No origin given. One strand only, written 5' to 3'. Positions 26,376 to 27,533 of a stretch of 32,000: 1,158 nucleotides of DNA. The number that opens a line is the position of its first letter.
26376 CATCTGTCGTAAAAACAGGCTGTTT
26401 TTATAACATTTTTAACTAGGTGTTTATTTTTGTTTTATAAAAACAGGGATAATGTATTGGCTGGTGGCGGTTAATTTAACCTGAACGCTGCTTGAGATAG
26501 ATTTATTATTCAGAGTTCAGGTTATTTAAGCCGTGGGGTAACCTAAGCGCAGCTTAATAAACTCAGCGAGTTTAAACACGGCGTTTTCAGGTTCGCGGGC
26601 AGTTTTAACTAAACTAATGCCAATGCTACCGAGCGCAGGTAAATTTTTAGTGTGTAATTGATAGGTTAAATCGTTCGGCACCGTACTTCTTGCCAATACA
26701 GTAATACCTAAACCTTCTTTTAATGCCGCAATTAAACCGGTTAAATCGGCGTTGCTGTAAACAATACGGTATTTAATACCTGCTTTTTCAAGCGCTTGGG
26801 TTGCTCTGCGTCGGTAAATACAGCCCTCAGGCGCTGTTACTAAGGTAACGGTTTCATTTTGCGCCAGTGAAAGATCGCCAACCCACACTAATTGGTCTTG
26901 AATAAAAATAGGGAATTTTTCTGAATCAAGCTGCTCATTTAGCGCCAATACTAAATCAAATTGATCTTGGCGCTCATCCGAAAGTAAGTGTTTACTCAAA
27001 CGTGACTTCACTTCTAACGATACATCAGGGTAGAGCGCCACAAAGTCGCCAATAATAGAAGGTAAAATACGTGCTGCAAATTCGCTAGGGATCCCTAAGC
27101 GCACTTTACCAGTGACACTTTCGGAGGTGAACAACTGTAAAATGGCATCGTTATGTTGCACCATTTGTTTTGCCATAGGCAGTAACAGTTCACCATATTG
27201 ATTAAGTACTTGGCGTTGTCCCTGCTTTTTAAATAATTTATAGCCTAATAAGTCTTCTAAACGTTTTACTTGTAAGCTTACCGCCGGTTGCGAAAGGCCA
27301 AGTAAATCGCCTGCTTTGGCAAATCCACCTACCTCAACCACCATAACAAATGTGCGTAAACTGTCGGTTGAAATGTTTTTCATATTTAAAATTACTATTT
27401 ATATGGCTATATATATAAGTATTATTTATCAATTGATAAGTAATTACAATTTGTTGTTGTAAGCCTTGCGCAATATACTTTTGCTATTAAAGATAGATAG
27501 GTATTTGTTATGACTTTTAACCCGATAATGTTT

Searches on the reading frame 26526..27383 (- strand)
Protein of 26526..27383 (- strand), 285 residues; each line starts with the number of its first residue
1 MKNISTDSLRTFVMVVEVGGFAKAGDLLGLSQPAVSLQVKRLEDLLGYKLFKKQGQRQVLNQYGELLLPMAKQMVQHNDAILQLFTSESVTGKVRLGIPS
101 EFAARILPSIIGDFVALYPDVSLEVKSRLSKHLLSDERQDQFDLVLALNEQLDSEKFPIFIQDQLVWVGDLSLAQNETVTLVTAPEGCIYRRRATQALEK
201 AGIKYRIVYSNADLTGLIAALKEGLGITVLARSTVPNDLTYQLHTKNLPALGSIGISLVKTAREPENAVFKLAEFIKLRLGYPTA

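Call 98: search_protein_families(library=pfam, proteins=[window:26526-27383:-], max_evalue=0.00001)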
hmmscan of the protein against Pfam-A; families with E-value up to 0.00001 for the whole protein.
window:26526-27383:- (285 aa): 2 families
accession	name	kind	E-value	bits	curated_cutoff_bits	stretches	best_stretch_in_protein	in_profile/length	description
PF03466.25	LysR_substrate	-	8.6e-26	91.1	28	1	88-273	2-201/209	LysR substrate binding domain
PF00126.33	HTH_1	-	7.8e-18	64.6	26.6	1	7-65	2-60/60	Bacterial regulatory helix-turn-helix protein, lysR family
